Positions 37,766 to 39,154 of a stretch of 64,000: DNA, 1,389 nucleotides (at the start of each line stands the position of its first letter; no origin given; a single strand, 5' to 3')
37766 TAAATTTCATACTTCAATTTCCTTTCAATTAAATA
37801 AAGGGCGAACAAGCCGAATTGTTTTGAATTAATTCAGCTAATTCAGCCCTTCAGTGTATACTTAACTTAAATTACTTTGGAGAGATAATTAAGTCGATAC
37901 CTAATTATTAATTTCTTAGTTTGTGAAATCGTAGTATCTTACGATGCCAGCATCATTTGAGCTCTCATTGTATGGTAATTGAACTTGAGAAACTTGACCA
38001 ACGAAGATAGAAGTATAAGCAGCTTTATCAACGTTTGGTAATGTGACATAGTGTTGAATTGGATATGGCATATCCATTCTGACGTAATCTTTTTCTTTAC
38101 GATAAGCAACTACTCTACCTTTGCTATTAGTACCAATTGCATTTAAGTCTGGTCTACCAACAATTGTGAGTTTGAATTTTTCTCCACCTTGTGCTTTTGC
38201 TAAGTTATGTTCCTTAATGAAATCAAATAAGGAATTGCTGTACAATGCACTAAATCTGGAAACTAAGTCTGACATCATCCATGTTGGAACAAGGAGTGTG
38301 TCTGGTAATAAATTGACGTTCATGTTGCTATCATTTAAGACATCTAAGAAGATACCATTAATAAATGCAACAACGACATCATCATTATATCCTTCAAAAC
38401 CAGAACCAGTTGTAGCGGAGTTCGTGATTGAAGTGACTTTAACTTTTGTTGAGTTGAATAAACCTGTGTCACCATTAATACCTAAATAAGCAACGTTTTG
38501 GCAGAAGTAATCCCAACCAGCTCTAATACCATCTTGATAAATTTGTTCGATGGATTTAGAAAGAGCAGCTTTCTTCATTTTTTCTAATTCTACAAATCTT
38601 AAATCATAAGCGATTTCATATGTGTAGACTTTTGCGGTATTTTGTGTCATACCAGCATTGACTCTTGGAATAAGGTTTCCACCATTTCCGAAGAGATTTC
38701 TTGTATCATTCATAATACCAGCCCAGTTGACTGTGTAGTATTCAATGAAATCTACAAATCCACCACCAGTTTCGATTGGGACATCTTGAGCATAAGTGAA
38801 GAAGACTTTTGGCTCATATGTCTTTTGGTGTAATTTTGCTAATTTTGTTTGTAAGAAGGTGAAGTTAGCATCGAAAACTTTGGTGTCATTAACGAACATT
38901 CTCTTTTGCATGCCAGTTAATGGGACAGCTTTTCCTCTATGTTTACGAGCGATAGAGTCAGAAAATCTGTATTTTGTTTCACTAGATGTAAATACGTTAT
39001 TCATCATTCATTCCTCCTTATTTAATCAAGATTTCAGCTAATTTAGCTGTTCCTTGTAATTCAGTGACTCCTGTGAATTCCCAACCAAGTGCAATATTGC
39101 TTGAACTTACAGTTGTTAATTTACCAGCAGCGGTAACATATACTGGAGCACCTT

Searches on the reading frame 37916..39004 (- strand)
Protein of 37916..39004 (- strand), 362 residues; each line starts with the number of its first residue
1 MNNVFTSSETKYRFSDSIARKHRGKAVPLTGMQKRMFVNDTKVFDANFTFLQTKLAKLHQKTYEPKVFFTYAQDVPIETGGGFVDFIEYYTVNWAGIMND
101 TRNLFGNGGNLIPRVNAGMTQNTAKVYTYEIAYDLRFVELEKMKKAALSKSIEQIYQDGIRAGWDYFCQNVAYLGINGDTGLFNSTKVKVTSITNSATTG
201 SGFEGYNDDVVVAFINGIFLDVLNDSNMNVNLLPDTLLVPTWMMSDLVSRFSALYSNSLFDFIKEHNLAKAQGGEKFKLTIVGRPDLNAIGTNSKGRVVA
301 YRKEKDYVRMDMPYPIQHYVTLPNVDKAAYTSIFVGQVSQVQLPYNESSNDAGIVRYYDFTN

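Call 74: search_protein_families(library=pfam, proteins=[window:37916-39004:-], max_evalue=0.001)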
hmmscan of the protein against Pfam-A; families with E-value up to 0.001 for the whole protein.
window:37916-39004:- (362 aa): 1 family
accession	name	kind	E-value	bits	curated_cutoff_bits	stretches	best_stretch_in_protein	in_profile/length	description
PF09950.15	Major_capside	-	1.2e-34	120.2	26.8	1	103-348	4-244/251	Major capsid protein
